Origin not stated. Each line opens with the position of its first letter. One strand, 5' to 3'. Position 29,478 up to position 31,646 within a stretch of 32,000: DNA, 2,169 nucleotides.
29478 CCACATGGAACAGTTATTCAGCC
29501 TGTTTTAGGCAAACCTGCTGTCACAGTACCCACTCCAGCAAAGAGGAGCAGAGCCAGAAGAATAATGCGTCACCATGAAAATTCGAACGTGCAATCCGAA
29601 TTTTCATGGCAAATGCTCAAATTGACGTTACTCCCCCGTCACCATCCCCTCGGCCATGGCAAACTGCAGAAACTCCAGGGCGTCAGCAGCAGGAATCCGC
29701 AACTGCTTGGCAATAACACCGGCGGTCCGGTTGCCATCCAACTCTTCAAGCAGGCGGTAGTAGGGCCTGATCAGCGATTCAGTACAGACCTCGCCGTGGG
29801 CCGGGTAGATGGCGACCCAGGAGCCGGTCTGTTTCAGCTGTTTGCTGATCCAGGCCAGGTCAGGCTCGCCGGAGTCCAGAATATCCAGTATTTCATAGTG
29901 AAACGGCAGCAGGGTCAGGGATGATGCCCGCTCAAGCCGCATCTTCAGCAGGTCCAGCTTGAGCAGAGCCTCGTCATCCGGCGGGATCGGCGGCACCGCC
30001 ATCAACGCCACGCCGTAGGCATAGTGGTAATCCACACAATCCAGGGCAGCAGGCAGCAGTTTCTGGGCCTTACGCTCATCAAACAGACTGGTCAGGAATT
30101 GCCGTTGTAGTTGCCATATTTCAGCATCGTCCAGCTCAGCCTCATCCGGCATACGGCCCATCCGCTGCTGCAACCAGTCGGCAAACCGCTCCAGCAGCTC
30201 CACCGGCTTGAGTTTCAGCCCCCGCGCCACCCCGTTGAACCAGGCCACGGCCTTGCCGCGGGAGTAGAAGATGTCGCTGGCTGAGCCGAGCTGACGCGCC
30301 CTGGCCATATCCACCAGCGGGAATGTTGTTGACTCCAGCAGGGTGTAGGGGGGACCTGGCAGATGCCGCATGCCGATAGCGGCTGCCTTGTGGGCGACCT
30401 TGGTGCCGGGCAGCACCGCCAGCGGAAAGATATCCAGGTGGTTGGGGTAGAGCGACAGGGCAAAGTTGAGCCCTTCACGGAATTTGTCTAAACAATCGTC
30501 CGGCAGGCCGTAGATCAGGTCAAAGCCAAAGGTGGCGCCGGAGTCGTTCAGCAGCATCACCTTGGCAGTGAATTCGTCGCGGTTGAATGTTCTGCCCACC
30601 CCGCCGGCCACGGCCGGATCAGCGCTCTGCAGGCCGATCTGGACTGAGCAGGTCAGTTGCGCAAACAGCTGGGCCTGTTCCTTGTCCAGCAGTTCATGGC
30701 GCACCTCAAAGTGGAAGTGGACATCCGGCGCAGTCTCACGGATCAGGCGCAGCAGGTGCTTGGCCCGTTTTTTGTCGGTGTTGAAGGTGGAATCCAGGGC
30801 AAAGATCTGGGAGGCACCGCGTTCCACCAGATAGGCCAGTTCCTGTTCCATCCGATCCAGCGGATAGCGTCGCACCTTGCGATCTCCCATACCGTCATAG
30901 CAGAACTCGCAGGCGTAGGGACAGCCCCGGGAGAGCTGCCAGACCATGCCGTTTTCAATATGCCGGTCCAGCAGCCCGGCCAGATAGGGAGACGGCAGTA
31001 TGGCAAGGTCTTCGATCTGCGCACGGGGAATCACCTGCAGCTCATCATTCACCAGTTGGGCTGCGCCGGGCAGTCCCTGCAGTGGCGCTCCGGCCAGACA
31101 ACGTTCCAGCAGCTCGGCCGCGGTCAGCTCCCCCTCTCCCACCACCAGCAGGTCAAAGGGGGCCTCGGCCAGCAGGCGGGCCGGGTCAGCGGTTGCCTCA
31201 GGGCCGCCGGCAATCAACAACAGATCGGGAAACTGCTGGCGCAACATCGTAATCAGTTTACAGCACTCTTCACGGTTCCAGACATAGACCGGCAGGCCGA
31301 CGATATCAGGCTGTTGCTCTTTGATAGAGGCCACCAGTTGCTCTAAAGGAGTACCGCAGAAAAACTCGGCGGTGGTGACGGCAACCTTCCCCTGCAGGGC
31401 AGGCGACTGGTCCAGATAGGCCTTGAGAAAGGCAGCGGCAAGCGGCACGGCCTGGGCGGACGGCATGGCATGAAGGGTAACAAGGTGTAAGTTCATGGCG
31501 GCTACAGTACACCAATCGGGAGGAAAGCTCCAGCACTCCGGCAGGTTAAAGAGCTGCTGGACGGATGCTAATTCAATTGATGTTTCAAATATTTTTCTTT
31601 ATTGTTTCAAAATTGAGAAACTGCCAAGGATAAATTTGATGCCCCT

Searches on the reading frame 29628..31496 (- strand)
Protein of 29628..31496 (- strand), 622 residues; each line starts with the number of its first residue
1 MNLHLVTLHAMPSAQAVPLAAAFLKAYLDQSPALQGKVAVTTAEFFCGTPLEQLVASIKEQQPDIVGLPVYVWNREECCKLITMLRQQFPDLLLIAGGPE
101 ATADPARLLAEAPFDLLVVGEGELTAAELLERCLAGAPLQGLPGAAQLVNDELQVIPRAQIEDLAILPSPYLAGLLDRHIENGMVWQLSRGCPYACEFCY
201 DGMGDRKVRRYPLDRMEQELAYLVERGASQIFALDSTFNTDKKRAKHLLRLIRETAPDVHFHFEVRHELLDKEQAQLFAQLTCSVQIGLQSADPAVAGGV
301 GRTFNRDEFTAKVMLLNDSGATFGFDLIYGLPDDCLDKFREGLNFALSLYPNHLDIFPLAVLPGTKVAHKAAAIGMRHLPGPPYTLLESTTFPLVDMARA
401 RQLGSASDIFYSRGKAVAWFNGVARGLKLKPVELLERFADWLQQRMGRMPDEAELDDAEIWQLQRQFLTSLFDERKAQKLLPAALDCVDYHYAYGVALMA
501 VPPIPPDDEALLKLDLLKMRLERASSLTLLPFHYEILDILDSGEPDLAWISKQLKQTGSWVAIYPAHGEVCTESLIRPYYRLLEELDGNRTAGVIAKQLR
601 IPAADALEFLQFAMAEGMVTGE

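Call 27: search_protein_families(library=pfam, proteins=[window:29628-31496:-], max_evalue=0.001)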
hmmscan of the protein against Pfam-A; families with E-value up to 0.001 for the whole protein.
window:29628-31496:- (622 aa): 2 families
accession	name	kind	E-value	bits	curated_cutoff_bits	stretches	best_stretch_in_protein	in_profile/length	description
PF04055.27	Radical_SAM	-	4.2e-16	60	29.5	1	188-344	3-164/166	Radical SAM superfamily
PF02310.24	B12-binding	-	1.5e-14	54.3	32.1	1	44-129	35-120/121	B12 binding domain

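Call 66: search_protein_families(library=ncbifam, proteins=[window:29628-31496:-], max_evalue=0.00001)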
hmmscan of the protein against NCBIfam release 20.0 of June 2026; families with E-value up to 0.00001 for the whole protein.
window:29628-31496:- (622 aa): 22 families
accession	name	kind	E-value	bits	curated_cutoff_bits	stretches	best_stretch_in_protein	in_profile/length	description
NF033712.0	B12_rSAM_KedN5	subfamily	9.1e-37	126.6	700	1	14-376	13-396/624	KedN5 family methylcobalamin-dependent radical SAM C-methyltransferase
TIGR04013.1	B12_SAM_MJ_1487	hypoth_equivalog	3.5e-24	85.4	251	1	52-370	32-356/382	TIGR04013 family B12-binding domain/radical SAM domain-containing protein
TIGR04479.1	bcpD_PhpK_rSAM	subfamily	5.4e-18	64.6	600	1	177-352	235-412/504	PhpK family radical SAM P-methyltransferase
TIGR04072.2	rSAM_ladder_B12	equivalog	9.5e-18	64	360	1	73-374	81-375/443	lipid biosynthesis B12-binding/radical SAM protein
TIGR03975.1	rSAM_ocin_1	subfamily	2.5e-16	59.3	281.85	1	51-293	117-374/606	RiPP maturation radical SAM C-methyltransferase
TIGR02026.1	BchE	equivalog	9e-16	57.8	481.35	1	51-271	52-284/497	magnesium-protoporphyrin IX monomethyl ester anaerobic oxidative cyclase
NF033070.1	rSAM_AprD4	equivalog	2.6e-14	53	500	1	189-367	202-386/456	AprD4 family radical SAM diol-dehydratase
TIGR04295.1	B12_rSAM_oligo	hypoth_equivalog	1.1e-13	50.7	400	1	93-291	103-303/422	TIGR04295 family B12-binding domain-containing radical SAM protein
NF050148.1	rSAM_ApyD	equivalog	1.5e-12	46.7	750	1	50-279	62-295/645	RiPP biosynthesis radical SAM protein ApyD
TIGR04385.1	B12_rSAM_cofa1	equivalog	1.7e-11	44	450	1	82-351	90-366/438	B12 lower ligand biosynthesis radical SAM protein BzaD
TIGR04107.1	rSAM_HutW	equivalog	9.5e-11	41.2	400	1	249-372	115-243/419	heme anaerobic degradation radical SAM methyltransferase ChuW/HutW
TIGR04367.1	HpnR_B12_rSAM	equivalog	1.1e-10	40.7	650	1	54-274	52-275/490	hopanoid C-3 methylase HpnR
NF040542.1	rSAM_RCCLKC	equivalog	2.7e-10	40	450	1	59-275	45-273/423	arsinothricin biosynthesis radical SAM protein ArsL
TIGR03471.1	HpnJ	equivalog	1.9e-09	36.9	577.6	1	79-375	85-391/472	hopanoid biosynthesis associated radical SAM protein HpnJ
NF038361.1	rSAM_Sden_1168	equivalog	2e-09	36.5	575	1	37-375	115-477/560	Sden_1168 family B12-binding radical SAM P-methyltransferase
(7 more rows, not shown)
